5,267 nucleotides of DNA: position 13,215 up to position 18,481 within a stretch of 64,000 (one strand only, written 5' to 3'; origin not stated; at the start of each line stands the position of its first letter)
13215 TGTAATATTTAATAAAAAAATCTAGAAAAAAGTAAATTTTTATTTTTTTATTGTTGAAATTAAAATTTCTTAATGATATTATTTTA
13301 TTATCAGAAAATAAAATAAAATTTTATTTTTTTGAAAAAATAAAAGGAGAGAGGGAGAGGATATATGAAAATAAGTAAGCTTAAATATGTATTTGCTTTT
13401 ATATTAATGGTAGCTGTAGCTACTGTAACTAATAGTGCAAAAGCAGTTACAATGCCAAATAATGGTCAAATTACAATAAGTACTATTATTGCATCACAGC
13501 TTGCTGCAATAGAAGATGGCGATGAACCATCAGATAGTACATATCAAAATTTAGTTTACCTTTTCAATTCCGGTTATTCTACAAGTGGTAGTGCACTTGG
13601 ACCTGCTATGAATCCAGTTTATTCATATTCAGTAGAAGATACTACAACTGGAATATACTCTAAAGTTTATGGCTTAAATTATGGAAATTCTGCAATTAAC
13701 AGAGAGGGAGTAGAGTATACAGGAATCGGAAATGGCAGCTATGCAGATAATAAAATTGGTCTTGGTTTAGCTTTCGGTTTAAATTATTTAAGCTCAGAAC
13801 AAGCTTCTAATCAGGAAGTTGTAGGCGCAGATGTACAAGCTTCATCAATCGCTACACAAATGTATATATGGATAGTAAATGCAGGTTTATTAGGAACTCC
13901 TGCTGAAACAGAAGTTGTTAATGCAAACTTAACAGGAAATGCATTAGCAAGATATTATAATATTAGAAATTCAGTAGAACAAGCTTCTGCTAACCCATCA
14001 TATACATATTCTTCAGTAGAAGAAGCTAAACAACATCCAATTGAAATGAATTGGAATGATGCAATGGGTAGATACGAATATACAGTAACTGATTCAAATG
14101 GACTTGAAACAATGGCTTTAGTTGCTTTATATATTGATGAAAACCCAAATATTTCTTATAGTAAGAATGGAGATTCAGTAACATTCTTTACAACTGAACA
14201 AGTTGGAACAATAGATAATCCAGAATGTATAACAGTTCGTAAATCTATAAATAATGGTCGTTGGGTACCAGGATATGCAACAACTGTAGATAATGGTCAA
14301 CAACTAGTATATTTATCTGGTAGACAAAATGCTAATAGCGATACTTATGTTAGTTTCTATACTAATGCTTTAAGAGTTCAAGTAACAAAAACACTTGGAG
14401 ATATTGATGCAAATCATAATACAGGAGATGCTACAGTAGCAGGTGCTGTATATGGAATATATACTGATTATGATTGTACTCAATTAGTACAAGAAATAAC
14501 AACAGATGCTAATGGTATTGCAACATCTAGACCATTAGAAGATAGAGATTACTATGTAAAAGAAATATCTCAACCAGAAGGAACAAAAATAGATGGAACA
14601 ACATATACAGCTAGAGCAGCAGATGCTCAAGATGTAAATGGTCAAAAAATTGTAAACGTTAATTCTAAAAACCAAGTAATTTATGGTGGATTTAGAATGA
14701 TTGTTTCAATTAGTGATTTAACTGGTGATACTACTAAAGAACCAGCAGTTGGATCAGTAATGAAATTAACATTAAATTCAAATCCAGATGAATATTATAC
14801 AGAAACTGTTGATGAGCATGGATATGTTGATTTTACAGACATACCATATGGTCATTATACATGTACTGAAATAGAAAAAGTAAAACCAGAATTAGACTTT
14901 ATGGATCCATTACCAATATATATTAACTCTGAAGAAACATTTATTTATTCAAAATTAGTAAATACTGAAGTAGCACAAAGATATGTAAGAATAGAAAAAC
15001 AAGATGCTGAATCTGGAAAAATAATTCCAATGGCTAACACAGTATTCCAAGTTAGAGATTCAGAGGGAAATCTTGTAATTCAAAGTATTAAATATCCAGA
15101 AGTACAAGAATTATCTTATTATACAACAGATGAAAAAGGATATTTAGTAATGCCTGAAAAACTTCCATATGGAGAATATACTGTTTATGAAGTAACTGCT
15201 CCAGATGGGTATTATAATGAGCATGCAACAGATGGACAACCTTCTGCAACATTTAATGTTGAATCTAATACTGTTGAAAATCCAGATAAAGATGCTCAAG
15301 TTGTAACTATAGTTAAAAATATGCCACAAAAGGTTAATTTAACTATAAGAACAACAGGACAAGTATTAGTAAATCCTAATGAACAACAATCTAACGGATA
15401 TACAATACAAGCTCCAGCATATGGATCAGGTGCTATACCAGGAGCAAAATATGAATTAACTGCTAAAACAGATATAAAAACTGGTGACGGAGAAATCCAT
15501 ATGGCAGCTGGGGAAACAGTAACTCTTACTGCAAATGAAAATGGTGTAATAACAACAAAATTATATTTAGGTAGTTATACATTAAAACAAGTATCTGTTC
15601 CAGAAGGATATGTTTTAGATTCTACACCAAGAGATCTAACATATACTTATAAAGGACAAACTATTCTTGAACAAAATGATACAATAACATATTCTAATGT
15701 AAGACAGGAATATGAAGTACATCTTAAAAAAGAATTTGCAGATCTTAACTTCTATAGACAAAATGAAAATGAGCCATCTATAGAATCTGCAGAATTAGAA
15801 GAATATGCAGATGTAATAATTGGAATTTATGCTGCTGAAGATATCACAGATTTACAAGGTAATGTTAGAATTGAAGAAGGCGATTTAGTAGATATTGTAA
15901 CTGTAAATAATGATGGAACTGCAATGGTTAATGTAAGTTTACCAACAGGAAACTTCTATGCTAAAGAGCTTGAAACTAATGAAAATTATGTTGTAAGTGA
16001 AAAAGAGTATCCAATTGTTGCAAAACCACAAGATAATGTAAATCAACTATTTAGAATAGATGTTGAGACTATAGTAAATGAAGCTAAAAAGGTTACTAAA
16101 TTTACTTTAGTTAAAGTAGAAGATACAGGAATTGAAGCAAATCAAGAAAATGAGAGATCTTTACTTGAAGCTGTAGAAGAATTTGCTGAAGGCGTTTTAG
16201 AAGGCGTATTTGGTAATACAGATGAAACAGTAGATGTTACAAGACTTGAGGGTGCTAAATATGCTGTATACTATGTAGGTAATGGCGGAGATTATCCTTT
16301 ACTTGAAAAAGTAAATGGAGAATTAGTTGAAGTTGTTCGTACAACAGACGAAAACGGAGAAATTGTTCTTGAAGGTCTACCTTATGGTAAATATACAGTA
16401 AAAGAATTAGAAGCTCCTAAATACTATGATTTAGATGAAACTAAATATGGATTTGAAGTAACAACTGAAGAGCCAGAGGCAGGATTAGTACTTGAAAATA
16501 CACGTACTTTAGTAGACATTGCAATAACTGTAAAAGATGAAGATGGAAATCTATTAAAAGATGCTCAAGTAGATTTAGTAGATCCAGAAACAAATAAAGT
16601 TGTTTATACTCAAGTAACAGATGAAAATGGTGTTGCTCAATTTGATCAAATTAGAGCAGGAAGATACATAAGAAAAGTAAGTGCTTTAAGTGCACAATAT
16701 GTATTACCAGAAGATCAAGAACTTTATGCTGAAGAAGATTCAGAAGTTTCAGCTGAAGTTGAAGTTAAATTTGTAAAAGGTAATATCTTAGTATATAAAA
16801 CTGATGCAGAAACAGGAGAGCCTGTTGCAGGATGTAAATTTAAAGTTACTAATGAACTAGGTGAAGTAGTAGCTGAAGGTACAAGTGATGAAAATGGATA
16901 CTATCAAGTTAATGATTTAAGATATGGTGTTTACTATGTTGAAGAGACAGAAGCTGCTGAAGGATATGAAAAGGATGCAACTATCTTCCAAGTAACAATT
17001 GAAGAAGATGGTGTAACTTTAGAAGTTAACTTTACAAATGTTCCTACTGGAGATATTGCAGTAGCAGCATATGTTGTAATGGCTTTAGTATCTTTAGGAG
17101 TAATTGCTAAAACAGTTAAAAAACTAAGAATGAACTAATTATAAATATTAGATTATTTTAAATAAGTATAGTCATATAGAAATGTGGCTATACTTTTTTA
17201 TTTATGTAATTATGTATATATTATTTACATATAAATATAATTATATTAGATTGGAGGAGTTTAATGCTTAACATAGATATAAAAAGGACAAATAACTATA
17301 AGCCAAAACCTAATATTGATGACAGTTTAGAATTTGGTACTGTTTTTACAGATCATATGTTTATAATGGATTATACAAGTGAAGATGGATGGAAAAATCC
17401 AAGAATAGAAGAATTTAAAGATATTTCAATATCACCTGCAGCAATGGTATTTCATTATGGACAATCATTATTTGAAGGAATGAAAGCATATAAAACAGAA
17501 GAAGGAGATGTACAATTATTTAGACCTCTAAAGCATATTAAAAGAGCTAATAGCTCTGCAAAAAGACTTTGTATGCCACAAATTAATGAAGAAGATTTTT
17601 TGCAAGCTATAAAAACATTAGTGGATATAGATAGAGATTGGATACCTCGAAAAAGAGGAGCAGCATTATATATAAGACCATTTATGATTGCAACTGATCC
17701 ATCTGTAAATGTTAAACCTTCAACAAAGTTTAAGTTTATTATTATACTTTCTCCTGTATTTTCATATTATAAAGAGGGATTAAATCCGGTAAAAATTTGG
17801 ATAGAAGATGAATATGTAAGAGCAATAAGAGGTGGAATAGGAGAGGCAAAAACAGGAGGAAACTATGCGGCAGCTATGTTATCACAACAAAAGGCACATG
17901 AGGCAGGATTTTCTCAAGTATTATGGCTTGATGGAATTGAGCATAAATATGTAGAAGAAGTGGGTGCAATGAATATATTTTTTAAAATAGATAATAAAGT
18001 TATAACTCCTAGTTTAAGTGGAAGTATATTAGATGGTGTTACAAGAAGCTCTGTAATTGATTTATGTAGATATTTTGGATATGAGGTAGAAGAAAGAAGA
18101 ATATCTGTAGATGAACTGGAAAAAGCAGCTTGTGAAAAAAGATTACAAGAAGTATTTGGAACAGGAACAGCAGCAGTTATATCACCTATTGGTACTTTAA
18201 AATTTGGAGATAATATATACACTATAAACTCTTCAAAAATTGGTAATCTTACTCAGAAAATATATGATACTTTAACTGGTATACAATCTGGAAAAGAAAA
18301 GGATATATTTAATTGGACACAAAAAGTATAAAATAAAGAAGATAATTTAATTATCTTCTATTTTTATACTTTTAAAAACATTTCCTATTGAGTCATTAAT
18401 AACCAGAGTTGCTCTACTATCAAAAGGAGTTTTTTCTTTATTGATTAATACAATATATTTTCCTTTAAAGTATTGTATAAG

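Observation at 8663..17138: Two tandem giant surface proteins with thioester-domain-like N-termini and many Cna-B/SpaA-type repeats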

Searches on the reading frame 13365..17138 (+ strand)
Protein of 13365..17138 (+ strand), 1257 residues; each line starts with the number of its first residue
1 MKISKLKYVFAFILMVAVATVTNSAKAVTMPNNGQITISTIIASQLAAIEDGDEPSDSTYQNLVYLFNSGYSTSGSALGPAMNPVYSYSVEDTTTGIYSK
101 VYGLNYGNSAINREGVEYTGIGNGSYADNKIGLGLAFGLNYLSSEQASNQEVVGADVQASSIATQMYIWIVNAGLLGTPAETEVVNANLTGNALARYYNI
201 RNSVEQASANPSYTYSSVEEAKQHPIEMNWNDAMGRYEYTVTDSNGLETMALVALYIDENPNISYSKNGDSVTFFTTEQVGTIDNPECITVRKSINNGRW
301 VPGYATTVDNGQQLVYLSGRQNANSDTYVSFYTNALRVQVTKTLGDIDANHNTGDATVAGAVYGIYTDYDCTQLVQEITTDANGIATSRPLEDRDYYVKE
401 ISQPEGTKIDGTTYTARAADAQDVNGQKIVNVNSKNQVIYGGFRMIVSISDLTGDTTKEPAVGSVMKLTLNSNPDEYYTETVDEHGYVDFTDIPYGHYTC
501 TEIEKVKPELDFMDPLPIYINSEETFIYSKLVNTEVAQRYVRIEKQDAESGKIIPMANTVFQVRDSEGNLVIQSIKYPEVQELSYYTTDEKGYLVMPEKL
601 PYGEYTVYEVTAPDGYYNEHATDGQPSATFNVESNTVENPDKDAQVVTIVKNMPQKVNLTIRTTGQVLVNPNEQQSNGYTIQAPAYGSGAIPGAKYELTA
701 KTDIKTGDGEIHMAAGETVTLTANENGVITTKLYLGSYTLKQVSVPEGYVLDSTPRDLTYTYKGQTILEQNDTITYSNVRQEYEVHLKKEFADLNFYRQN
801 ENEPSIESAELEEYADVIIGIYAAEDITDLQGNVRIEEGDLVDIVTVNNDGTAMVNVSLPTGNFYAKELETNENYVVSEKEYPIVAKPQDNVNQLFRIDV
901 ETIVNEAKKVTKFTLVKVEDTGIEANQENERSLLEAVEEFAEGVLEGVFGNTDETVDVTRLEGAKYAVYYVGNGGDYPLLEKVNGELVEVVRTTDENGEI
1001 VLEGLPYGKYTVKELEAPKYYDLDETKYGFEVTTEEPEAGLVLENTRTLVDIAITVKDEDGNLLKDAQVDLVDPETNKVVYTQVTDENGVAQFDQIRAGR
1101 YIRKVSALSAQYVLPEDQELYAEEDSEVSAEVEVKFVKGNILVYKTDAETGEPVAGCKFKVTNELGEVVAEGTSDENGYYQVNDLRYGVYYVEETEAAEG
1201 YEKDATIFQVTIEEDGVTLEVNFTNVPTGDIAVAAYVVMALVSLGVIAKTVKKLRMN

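Call 3: search_protein_families(library=pfam, proteins=[window:13365-17138:+], max_evalue=0.01)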
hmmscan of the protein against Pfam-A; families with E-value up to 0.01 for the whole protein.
window:13365-17138:+ (1257 aa): 7 families
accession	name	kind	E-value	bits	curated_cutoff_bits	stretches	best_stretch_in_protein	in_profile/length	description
PF17802.7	SpaA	-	6.7e-79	260.6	23.1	8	1139-1225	1-89/91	Prealbumin-like fold domain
PF17210.9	SdrD_B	-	8e-15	55.5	29.7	2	1150-1202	21-71/112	SdrD B-like domain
PF11974.14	bMG3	-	3e-13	50.1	34.9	2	1138-1185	12-59/103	Bacterial alpha-2-macroglobulin MG3 domain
PF13620.12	CarboxypepD_reg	-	9.8e-13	48.7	32.3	2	1052-1111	2-60/82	Carboxypeptidase regulatory-like domain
PF24025.1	Ig_DR_A0283-like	-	1.4e-07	32.2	27.1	1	1051-1101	8-58/102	DR_A0283-like, Ig-like domain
PF02369.22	Big_1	-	0.00083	19.9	34.9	1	1050-1093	19-64/93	Bacterial Ig-like domain (group 1)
PF20598.4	DUF6795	-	0.0012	19.5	27.4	0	571-599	17-46/103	Domain of unknown function (DUF6795)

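Call 4: search_protein_families(library=ncbifam, proteins=[window:13365-17138:+], max_evalue=0.01)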
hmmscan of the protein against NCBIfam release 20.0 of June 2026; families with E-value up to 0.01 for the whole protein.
window:13365-17138:+ (1257 aa): 3 families
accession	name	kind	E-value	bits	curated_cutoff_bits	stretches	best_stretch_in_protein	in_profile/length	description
NF058648.1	ECF_sub_HI1622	equivalog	2.5e-05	24.3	100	1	1139-1209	24-94/180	NikL family nickel/cobalt ECF transporter subunit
NF033902.0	iso_D2_wall_anc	subfamily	5.7e-05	22.1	95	2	1119-1229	362-498/540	SpaH/EbpB family LPXTG-anchored major pilin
NF040765.1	adhesion_FAF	equivalog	0.0011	17.7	500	0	1046-1135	419-508/632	adhesion factor FAF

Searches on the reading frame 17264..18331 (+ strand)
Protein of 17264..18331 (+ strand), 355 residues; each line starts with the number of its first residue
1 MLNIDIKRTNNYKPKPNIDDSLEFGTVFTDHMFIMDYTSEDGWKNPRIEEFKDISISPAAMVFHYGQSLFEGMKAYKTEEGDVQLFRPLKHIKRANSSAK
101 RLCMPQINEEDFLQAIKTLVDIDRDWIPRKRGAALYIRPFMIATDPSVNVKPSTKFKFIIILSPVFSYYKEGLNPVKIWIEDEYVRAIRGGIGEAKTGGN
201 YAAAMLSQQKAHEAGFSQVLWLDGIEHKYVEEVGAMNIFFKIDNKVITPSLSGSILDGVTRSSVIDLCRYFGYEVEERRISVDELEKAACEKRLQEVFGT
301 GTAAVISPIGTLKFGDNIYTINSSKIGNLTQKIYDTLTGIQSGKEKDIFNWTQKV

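Call 23: find_encoding_contigs(protein=window:17264-18331:+, flank=10000, max_places=4)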
Protein window:17264-18331:+ (355 aa): 22 contigs read that carry it; 4 places shown.
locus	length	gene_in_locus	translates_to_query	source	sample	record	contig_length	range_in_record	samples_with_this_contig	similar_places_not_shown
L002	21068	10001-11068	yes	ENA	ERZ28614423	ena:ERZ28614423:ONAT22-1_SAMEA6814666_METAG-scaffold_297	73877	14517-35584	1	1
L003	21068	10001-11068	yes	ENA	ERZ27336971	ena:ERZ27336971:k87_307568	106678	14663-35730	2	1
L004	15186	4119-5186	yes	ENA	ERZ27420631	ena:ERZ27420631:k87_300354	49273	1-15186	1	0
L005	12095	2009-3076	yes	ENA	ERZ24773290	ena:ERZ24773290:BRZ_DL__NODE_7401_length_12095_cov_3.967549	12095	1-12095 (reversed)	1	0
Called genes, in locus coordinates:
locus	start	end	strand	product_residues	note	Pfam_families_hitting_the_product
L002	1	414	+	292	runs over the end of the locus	PF01509:TruB_N, PF16198:TruB_C_2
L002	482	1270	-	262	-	PF06541:ABC_trans_CmpB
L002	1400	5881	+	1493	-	PF13620:CarboxypepD_reg (faint), PF17210:SdrD_B (faint), PF17802:SpaA, PF22904:NOMO1-like_2nd (faint), PF17802:SpaA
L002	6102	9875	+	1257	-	PF17210:SdrD_B (faint), PF17802:SpaA, PF11974:bMG3 (faint), PF22904:NOMO1-like_2nd (faint), PF17802:SpaA, PF13620:CarboxypepD_reg (weak), PF17802:SpaA, PF13620:CarboxypepD_reg (weak), +1 more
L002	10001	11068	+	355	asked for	PF01063:Aminotran_4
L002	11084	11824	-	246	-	PF02146:SIR2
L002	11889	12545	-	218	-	-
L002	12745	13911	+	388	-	PF08495:FIST, PF10442:FIST_C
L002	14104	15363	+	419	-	PF00171:Aldedh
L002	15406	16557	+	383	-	PF00465:Fe-ADH, PF13685:Fe-ADH_2, PF25137:ADH_Fe_C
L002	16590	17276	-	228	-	-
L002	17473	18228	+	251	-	PF00106:adh_short, PF01370:Epimerase, PF08659:KR (weak), PF13561:adh_short_C2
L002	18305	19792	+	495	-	PF03323:GerA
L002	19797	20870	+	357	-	PF25198:Spore_GerAC_N, PF05504:Spore_GerAC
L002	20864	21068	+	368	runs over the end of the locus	PF03845:Spore_permease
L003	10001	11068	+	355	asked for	PF01063:Aminotran_4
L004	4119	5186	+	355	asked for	PF01063:Aminotran_4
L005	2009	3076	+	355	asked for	PF01063:Aminotran_4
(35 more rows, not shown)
